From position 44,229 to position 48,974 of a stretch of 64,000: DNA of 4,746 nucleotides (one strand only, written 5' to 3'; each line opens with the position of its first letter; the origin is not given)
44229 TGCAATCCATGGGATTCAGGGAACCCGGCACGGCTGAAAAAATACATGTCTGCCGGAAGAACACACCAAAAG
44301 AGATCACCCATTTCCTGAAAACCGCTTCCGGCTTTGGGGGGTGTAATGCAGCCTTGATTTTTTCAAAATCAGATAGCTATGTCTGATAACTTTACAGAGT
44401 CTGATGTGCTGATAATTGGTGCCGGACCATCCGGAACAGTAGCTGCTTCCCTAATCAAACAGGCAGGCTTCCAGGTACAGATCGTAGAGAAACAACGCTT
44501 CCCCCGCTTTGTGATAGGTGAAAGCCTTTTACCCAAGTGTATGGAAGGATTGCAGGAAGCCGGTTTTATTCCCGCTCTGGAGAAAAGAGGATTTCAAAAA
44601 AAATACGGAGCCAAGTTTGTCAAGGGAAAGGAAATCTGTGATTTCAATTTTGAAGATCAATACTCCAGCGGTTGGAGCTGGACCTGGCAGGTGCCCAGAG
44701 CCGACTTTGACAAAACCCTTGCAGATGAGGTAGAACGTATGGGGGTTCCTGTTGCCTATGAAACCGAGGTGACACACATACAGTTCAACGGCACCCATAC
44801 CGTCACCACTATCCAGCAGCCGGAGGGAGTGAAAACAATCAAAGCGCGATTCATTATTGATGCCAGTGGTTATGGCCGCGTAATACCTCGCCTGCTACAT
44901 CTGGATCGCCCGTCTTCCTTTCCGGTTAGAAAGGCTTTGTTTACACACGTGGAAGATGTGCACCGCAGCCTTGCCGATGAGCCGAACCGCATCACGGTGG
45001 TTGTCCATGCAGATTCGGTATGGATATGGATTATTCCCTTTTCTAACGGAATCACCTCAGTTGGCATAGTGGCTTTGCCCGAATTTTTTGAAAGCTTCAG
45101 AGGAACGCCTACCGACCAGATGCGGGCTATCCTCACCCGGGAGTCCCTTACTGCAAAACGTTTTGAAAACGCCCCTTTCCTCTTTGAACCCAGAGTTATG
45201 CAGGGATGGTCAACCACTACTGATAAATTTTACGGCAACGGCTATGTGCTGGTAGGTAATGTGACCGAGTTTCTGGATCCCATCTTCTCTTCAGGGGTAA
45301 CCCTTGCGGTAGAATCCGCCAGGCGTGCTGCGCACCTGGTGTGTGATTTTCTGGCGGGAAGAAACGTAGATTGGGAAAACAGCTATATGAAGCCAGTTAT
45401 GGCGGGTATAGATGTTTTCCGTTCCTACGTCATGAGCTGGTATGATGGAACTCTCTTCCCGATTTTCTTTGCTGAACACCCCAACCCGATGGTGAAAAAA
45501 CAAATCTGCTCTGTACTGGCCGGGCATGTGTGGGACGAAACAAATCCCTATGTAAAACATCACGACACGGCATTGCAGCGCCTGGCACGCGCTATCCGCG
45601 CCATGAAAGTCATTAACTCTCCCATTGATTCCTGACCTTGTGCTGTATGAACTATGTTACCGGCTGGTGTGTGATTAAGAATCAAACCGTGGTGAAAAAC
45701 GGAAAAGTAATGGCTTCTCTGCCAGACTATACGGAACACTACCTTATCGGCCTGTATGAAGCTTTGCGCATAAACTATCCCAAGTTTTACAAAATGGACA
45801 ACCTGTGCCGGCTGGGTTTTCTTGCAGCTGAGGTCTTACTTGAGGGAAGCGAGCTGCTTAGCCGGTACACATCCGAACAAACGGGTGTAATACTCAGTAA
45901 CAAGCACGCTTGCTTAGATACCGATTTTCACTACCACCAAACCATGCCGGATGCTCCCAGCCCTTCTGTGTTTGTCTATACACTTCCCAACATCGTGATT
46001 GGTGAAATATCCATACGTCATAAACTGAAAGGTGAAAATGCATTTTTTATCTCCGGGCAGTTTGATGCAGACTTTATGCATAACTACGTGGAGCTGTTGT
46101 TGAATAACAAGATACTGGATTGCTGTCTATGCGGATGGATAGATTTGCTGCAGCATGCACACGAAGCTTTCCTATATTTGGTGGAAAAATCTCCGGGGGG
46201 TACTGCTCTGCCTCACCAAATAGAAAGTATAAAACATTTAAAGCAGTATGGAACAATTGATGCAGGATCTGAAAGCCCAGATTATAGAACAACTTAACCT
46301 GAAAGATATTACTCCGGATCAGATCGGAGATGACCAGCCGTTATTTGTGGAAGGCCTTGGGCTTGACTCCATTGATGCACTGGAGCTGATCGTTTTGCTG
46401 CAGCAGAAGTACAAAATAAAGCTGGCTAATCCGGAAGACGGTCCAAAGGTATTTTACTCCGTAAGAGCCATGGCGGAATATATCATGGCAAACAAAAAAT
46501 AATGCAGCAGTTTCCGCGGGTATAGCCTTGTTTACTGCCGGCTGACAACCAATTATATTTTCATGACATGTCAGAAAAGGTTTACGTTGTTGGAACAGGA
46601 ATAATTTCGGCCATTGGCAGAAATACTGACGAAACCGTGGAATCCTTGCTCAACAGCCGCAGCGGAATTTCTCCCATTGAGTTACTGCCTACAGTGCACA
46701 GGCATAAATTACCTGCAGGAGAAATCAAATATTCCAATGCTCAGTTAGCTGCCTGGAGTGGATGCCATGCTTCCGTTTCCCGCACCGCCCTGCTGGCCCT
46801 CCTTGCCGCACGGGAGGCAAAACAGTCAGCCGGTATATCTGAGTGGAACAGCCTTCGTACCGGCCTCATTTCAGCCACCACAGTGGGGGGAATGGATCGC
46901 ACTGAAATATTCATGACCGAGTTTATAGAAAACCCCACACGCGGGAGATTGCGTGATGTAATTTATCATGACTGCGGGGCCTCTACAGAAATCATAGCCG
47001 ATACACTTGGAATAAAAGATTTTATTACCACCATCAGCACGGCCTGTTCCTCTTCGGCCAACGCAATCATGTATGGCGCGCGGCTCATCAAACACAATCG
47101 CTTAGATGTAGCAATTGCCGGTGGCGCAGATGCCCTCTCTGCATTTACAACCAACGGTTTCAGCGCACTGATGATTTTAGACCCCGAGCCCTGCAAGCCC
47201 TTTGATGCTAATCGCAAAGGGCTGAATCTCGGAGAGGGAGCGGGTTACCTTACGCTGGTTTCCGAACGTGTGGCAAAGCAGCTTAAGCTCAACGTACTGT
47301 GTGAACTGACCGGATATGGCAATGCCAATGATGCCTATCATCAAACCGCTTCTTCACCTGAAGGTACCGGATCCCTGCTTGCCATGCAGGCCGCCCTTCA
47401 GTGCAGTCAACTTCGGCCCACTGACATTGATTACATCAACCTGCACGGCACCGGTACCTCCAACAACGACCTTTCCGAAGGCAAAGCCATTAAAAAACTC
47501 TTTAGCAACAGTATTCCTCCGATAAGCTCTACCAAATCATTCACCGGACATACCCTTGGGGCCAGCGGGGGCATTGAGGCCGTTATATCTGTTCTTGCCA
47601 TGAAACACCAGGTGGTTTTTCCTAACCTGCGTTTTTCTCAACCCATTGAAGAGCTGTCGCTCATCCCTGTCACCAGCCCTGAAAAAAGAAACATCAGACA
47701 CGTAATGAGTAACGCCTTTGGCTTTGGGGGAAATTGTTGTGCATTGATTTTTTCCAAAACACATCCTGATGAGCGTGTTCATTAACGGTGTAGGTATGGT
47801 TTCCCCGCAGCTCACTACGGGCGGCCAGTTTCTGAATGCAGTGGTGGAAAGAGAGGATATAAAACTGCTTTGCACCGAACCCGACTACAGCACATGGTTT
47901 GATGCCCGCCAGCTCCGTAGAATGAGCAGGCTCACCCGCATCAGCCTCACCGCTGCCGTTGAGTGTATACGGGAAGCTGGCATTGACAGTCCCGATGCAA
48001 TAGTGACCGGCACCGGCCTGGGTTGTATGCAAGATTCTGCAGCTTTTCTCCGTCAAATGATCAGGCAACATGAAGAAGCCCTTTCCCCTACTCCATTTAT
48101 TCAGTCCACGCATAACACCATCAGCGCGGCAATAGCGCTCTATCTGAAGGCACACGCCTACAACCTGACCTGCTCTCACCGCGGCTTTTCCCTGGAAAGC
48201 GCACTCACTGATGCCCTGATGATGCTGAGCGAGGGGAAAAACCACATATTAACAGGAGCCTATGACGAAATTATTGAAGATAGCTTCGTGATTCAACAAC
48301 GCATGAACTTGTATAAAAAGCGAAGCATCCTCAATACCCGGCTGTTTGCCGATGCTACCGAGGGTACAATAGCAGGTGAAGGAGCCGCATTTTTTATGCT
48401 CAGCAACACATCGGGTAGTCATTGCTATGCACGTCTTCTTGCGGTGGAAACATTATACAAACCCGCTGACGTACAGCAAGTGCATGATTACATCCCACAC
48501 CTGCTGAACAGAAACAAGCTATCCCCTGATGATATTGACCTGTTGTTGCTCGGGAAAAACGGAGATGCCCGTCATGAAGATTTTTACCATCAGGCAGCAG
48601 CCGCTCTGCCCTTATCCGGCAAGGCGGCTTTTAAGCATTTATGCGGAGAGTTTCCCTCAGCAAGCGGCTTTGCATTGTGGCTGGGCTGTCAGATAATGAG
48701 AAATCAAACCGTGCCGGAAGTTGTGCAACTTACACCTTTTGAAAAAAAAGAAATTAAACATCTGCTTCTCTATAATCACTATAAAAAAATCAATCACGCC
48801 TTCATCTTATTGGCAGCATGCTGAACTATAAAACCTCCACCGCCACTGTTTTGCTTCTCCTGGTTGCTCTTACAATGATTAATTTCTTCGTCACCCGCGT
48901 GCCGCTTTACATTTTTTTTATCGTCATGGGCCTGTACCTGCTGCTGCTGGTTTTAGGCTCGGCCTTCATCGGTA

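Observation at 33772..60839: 27-kb flexirubin/aryl-polyene-type type II PKS/FAS-like biosynthetic gene cluster as one translationally coupled operon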

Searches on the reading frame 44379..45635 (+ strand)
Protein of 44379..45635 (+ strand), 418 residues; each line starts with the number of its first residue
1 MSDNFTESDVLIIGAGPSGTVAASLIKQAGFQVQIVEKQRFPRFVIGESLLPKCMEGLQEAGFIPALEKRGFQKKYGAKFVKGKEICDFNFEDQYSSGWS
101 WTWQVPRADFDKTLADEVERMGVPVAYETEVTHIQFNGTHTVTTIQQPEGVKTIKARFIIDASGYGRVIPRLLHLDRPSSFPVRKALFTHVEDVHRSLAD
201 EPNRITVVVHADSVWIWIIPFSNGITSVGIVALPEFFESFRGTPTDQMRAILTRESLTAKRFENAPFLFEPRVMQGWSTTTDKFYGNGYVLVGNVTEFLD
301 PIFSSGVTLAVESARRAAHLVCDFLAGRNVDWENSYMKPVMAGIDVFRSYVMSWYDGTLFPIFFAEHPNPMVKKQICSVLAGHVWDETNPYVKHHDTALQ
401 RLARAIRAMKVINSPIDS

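Call 4: search_protein_families(library=pfam, proteins=[window:44379-45635:+])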
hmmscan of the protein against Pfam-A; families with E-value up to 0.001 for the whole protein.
window:44379-45635:+ (418 aa): 11 families
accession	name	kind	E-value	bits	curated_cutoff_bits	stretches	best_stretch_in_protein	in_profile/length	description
PF04820.20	Trp_halogenase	-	1.5e-26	93.8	21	2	94-355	144-386/458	Tryptophan halogenase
PF01494.25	FAD_binding_3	-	1.6e-19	70.8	22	1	8-321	2-318/349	FAD binding domain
PF12831.13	FAD_oxidored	-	9.3e-12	45.4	27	1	9-169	1-150/416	FAD dependent oxidoreductase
PF01266.30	DAO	-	3.1e-11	43.8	27.9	1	99-316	139-349/353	FAD dependent oxidoreductase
PF07992.20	Pyr_redox_2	-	2.1e-07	31.1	26.1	1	9-66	2-57/291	Pyridine nucleotide-disulphide oxidoreductase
PF03486.20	HI0933_like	-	4e-06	26.9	50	1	9-40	2-33/244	HI0933-like protein Rossmann domain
PF01946.23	Thi4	-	4.3e-06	26.6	26.2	1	3-39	13-50/235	Thi4 family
PF00070.33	Pyr_redox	-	6.1e-06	27.1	22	0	10-42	2-34/82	Pyridine nucleotide-disulphide oxidoreductase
PF13450.12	NAD_binding_8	-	9.9e-06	26.2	21.9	1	12-40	1-29/68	NAD(P)-binding Rossmann-like domain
PF13738.12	Pyr_redox_3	-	3.3e-05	23.7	30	0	11-40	1-31/305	Pyridine nucleotide-disulphide oxidoreductase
PF00890.30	FAD_binding_2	-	0.00018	21.3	20.4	0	9-39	1-31/414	FAD binding domain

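Call 7: search_protein_families(library=ncbifam, proteins=[window:44379-45635:+])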
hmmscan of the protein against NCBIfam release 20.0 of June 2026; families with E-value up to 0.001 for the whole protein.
window:44379-45635:+ (418 aa): 58 families (the best 25 are shown)
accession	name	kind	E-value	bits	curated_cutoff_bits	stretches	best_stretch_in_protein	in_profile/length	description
NF033113.0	halo_ClmS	equivalog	1.5e-50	172.3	900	1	7-326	2-325/570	chloramphenicol-biosynthetic FADH2-dependent halogenase CmlS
TIGR02032.1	GG-red-SF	subfamily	9.3e-32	110.9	158.8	1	9-320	2-296/297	geranylgeranyl reductase family protein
NF049967.1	QhpG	equivalog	7.7e-31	107.4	240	1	10-321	1-286/423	flavin-dependent monooxygenase QhpG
NF038171.1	maturase_LodB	equivalog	9.1e-25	87.5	400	1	9-347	1-337/361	lysine-epsilon-oxidase maturase LodB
NF038174.1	maturase_GoxB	equivalog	6.1e-17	61.7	400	1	9-351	2-339/358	glycine oxidase maturase GoxB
NF045655.1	MkRedMenJ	equivalog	1.8e-15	56.8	700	1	6-322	3-316/406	menaquinone reductase MenJ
NF006092.0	PRK08244.1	equivalog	4.8e-15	55.2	644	1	8-232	3-219/494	monooxygenase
NF004832.0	PRK06184.1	subfamily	6.7e-14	51.5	476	1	6-173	5-177/506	hypothetical protein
NF004834.1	PRK06185.1-3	subfamily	2e-12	46.6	500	1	5-167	5-170/420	FAD-dependent oxidoreductase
NF004833.1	PRK06185.1-1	subfamily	3.5e-12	45.8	488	1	9-330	4-324/403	FAD-dependent oxidoreductase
NF041080.1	DGGGPL_reductase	equivalog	4.6e-12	45.6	580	1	9-187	3-173/447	digeranylgeranylglycerophospholipid reductase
NF004829.0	PRK06183.1-3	subfamily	2e-11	43.4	390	1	5-165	6-173/520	bifunctional 3-(3-hydroxy-phenyl)propionate/3-hydroxycinnamic acid hydroxylase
NF005313.0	PRK06847.1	subfamily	9.7e-11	41.2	372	1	8-139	5-138/375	hypothetical protein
NF005452.0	PRK07045.1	equivalog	1e-10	41.1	397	1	7-319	5-317/388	putative monooxygenase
NF033145.1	rif_monoox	equivalog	1.3e-10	40.7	800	1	9-232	2-217/472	rifampin monooxygenase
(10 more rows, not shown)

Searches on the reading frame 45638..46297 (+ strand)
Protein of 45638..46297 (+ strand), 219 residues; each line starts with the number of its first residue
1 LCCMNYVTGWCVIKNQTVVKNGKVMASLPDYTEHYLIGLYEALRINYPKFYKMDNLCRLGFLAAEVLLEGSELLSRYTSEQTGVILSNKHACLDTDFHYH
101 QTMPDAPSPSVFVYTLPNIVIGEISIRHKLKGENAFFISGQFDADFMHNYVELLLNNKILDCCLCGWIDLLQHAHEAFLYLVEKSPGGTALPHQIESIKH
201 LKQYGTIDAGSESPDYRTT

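Call 4: search_protein_families(library=pfam, proteins=[window:45638-46297:+])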
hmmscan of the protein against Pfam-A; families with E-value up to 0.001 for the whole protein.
window:45638-46297:+ (219 aa): 0 families

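Call 7: search_protein_families(library=ncbifam, proteins=[window:45638-46297:+])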
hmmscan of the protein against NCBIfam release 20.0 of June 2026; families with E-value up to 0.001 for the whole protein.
window:45638-46297:+ (219 aa): 1 family
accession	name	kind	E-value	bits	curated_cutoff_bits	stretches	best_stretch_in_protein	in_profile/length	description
TIGR03150.1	fabF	equivalog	0.0007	18.4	493.75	1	50-136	65-156/407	beta-ketoacyl-ACP synthase II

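Call 69: search_protein_families(library=pfam, max_evalue=1, proteins=[window:45647-46297:+])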
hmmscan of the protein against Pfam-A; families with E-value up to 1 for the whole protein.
window:45647-46297:+ (216 aa): 1 family
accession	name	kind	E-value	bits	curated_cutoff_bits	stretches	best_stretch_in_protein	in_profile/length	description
PF00109.32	ketoacyl-synt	-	0.0016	18.5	20.8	1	46-131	82-167/252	Beta-ketoacyl synthase, N-terminal domain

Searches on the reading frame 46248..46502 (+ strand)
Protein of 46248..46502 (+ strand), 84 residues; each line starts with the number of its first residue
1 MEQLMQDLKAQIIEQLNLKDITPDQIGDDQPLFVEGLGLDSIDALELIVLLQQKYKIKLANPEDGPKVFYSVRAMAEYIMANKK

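Call 4: search_protein_families(library=pfam, proteins=[window:46248-46502:+])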
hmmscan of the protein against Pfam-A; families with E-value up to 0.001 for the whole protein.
window:46248-46502:+ (84 aa): 1 family
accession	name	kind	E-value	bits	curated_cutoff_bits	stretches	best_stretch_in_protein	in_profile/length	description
PF00550.31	PP-binding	-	8.3e-09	36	20.8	1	8-60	3-50/67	Phosphopantetheine attachment site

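Call 7: search_protein_families(library=ncbifam, proteins=[window:46248-46502:+])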
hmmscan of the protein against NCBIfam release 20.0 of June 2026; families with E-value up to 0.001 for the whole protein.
window:46248-46502:+ (84 aa): 14 families
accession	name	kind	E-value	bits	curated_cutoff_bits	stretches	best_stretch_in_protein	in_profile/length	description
NF006617.0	PRK09184.1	subfamily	4.3e-22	77.9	70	1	1-83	11-94/96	phosphopantetheine-binding protein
TIGR00517.1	acyl_carrier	equivalog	3.3e-10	39.7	70.45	1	2-82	2-76/77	acyl carrier protein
NF052616.1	ACP_for_OlsHI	equivalog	6.4e-09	36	130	1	1-83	1-81/83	ornithine lipid biosynthesis acyl carrier protein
NF002149.0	PRK00982.1-3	equivalog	1.3e-07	31.5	106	1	1-83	1-77/78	acyl carrier protein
NF003757.0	PRK05350.1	equivalog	3.4e-07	30.3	65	1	3-79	6-73/83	acyl carrier protein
NF005798.0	PRK07639.1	equivalog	5.8e-07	29.9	100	1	2-81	4-80/91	petrobactin biosynthesis protein AsbD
NF002148.0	PRK00982.1-2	subfamily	7.8e-07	28.9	71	1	2-83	3-78/79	acyl carrier protein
NF058660.1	cispen_ACP_AmcB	equivalog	1.2e-06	28.5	80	1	9-81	7-77/80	cispentacin biosynthesis acyl carrier protein AmcB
NF002151.0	PRK00982.1-5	equivalog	4.7e-06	26.6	92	1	1-83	1-77/78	acyl carrier protein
NF002150.0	PRK00982.1-4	subfamily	2.4e-05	24.5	66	1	3-83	5-79/80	acyl carrier protein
NF002147.0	PRK00982.1-1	equivalog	2.5e-05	24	84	1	3-83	7-81/83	acyl carrier protein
NF003464.0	PRK05087.1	equivalog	0.00013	21.9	68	1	11-60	9-55/78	D-alanine--poly(phosphoribitol) ligase subunit DltC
NF005480.0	PRK07081.1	equivalog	0.00021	21.2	72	1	11-80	7-74/83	acyl carrier protein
NF040636.1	AcpM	exception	0.0003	20.7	146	1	5-61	7-59/93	meromycolate extension acyl carrier protein AcpM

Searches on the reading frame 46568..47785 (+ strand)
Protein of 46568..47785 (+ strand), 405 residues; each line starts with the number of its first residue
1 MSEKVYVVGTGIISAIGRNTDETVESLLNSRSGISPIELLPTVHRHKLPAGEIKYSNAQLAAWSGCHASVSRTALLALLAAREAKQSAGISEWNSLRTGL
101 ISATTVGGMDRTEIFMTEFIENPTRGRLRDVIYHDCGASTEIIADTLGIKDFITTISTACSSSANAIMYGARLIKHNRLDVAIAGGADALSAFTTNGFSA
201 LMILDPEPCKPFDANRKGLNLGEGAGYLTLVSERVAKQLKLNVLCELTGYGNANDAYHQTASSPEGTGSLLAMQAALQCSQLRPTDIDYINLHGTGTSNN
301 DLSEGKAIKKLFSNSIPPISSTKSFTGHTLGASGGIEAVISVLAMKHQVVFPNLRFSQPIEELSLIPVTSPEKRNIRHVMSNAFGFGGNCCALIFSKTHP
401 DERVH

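Call 4: search_protein_families(library=pfam, proteins=[window:46568-47785:+])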
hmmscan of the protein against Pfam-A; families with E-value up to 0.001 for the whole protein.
window:46568-47785:+ (405 aa): 3 families
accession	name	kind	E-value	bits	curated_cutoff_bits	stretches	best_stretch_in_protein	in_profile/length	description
PF02801.28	Ketoacyl-synt_C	-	4.3e-31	107.8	20.8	1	245-356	2-118/119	Beta-ketoacyl synthase, C-terminal domain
PF00109.32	ketoacyl-synt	-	6.2e-28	98.5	20.8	1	3-232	2-248/252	Beta-ketoacyl synthase, N-terminal domain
PF00108.29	Thiolase_N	-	2.1e-05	24.5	26.4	1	152-195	77-120/260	Thiolase, N-terminal domain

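Call 7: search_protein_families(library=ncbifam, proteins=[window:46568-47785:+])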
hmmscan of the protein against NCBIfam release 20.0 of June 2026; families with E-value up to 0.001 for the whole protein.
window:46568-47785:+ (405 aa): 29 families (the best 25 are shown)
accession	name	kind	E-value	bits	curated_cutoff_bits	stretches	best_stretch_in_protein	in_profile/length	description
NF006618.0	PRK09185.1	subfamily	3.4e-94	316.1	407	1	3-398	3-393/394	beta-ketoacyl-ACP synthase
TIGR03150.1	fabF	equivalog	4e-86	289.2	493.75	1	4-395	2-406/407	beta-ketoacyl-ACP synthase II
NF005589.0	PRK07314.1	subfamily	7.7e-82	275.2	387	1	3-398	4-412/413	beta-ketoacyl-ACP synthase II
NF004970.0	PRK06333.1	subfamily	3.4e-71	240.3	525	1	3-398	4-422/424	beta-ketoacyl-ACP synthase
NF006274.0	PRK08439.1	equivalog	3e-65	220.6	621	1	4-397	3-405/406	beta-ketoacyl-ACP synthase II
NF004618.0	PRK05952.1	equivalog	1.6e-63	214.9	455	1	4-397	3-382/384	beta-ketoacyl-ACP synthase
NF058662.1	cispenta_AmcF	equivalog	2.4e-62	211.1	325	1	5-396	2-368/369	cispentacin biosynthesis acyltransferase subunit AmcF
NF005076.0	PRK06501.1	equivalog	2.5e-60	204.5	629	1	5-397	13-422/425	beta-ketoacyl-ACP synthase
NF006587.0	PRK09116.1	equivalog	1.3e-58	198.7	470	1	4-397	3-406/408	beta-ketoacyl-ACP synthase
NF005935.0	PRK07967.1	equivalog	8.3e-56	189.6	630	1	4-398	3-404/406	beta-ketoacyl-ACP synthase I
NF006434.0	PRK08722.1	equivalog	3.4e-55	187.6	759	1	4-397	5-413/414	beta-ketoacyl-ACP synthase II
NF005490.0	PRK07103.1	equivalog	1.1e-53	182.9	445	1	2-397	3-412/414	polyketide beta-ketoacyl:acyl carrier protein synthase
NF005916.1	PRK07910.1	equivalog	2.1e-51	175.2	560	1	5-397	14-417/418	KasA/KasB family beta-ketoacyl-ACP synthase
NF045894.1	PKS_plus_SDR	equivalog_domain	1.1e-26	92.9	1740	1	143-362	156-382/1515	type I polyketide synthase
NF041183.1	Pks2_ls1_myc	equivalog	2.7e-21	74.2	2400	1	142-366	155-382/2086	sulfolipid-1 biosynthesis phthioceranic/hydroxyphthioceranic acid synthase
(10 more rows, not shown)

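Call 22: find_related_loci(query=window:46568-47785:+, collection=genome_contigs, flank=10000)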
Query window:46568-47785:+ (405 aa) in genome_contigs; peptide patterns used: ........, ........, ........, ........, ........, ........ (x = any residue, [..] = any of these).
600 stretches matched a pattern (row limit reached: there are more); 592 encode a relative of the query (tblastn E <= 1e-3); the best 80 are kept; 80 distinct loci.
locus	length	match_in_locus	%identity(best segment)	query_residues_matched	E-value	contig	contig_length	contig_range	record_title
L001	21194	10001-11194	62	1-397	6e-167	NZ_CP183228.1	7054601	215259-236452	Mucilaginibacter sp. FT3.2 chromosome, complete genome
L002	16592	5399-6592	60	1-397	6e-165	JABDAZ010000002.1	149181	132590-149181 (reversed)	MAG: Bacteroidetes bacterium isolate BWOrgHeat_Nextera79_MAG2 3300020674.a:Ga0206963_10002, whole genome shotgun sequenc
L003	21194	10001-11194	62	1-397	5e-165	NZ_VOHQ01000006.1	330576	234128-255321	Agriterribacter humi strain YJ03 6, whole genome shotgun sequence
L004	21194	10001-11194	63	1-397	1e-164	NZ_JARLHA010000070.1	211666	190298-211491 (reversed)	MAG: Mucilaginibacter sp. isolate MAG_BO124 MetaBAT2_Bin_124_Oxic_k141_2272147, whole genome shotgun sequence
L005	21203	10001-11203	61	1-400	2e-164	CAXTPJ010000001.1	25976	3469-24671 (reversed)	MAG TPA_asm: uncultured Ferruginibacter sp. isolate public_SRR11456917_metawrap_bin.1 genome assembly, contig: public_SR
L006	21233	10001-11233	60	1-405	4e-164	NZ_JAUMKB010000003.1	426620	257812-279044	Mucilaginibacter sp. BT774 NODE_3_length_426620_cov_21.395873, whole genome shotgun sequence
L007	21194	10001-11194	61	1-397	4e-164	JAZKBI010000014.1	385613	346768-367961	MAG: Bacteroidota bacterium isolate ADI_H3L2_1_122_18_3-bin075 ADIH3L21_B075_0_000000000014, whole genome shotgun sequen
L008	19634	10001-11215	62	1-405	7e-164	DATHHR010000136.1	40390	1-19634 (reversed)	MAG TPA_asm: Ferruginibacter sp. isolate SMAG_U12505 k141_294624, whole genome shotgun sequence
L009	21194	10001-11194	60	1-397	6e-164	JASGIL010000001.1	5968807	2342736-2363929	MAG: Ferruginibacter sp. isolate 5N328 JMF-2111-06-0005.ont.bin.328_0, whole genome shotgun sequence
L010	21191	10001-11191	60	1-396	6e-164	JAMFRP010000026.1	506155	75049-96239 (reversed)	MAG: Bacteroidetes bacterium isolate NGEE_A_bin6 k127_590503, whole genome shotgun sequence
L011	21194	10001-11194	61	1-397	1e-163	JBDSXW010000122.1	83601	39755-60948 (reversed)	MAG: Chitinophagaceae bacterium isolate cluster1_bin.660 k127_8797319, whole genome shotgun sequence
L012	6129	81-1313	62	1-405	8e-165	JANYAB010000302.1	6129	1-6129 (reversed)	MAG: Bacteroidetes bacterium isolate GL140_5_metabat_157 GL140_5_k141_49963, whole genome shotgun sequence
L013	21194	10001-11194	61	1-397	4e-163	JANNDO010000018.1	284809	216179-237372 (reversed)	MAG: Chitinophagaceae bacterium isolate OTE_75_metabat_63 OTE_75_k141_2856657, whole genome shotgun sequence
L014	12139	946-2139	62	1-397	7e-163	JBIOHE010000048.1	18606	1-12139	MAG: Sphingobacteriales bacterium isolate GcC11-12 k141_1457603_length_18606_cov_36.9571, whole genome shotgun sequence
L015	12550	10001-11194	60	1-397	4e-163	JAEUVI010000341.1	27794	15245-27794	MAG: Chitinophagaceae bacterium isolate new MAG-377 k141_2072476, whole genome shotgun sequence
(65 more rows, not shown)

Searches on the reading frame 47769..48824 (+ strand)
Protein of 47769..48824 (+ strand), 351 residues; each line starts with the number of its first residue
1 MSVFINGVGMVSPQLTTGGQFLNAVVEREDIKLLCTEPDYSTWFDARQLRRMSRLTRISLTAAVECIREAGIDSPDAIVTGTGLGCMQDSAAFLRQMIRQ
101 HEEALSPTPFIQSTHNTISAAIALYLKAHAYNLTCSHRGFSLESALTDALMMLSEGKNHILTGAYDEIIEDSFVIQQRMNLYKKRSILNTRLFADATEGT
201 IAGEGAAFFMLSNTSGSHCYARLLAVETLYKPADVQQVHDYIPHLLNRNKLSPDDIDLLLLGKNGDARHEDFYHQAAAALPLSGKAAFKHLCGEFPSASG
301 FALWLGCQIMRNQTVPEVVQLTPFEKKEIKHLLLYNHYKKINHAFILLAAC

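Call 4: search_protein_families(library=pfam, proteins=[window:47769-48824:+])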
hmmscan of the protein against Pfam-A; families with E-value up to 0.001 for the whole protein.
window:47769-48824:+ (351 aa): 2 families
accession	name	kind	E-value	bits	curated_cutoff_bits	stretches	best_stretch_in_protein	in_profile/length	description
PF13723.12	Ketoacyl-synt_2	-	1.1e-13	51.8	25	1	45-173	23-146/223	Beta-ketoacyl synthase, N-terminal domain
PF00109.32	ketoacyl-synt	-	2.7e-12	47.3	20.8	1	44-213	78-248/252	Beta-ketoacyl synthase, N-terminal domain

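Call 7: search_protein_families(library=ncbifam, proteins=[window:47769-48824:+])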
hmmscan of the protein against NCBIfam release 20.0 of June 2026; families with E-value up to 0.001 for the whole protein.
window:47769-48824:+ (351 aa): 5 families
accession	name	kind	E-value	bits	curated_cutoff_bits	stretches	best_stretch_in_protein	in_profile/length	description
TIGR03150.1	fabF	equivalog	8.6e-11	41.1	493.75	1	39-214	55-241/407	beta-ketoacyl-ACP synthase II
NF005589.0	PRK07314.1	subfamily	3.4e-07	29.4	387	1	39-213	58-243/413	beta-ketoacyl-ACP synthase II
NF006587.0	PRK09116.1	equivalog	4.4e-06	25.7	470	1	44-260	62-299/408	beta-ketoacyl-ACP synthase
NF005916.1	PRK07910.1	equivalog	3.1e-05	23.1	560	1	47-213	75-251/418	KasA/KasB family beta-ketoacyl-ACP synthase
NF004970.0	PRK06333.1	subfamily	0.0005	19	525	1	41-213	68-253/424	beta-ketoacyl-ACP synthase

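Call 72: search_solved_structures(query=window:47769-48824:+, max_evalue=0.001)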
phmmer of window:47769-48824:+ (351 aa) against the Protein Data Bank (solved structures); distinct sequences matched with E-value up to 0.001: 1.
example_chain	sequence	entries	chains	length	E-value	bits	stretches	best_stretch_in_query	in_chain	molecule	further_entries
1j3n_A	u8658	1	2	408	7.1e-06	28.8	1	38-214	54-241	3-oxoacyl-(acyl-carrier protein) synthase II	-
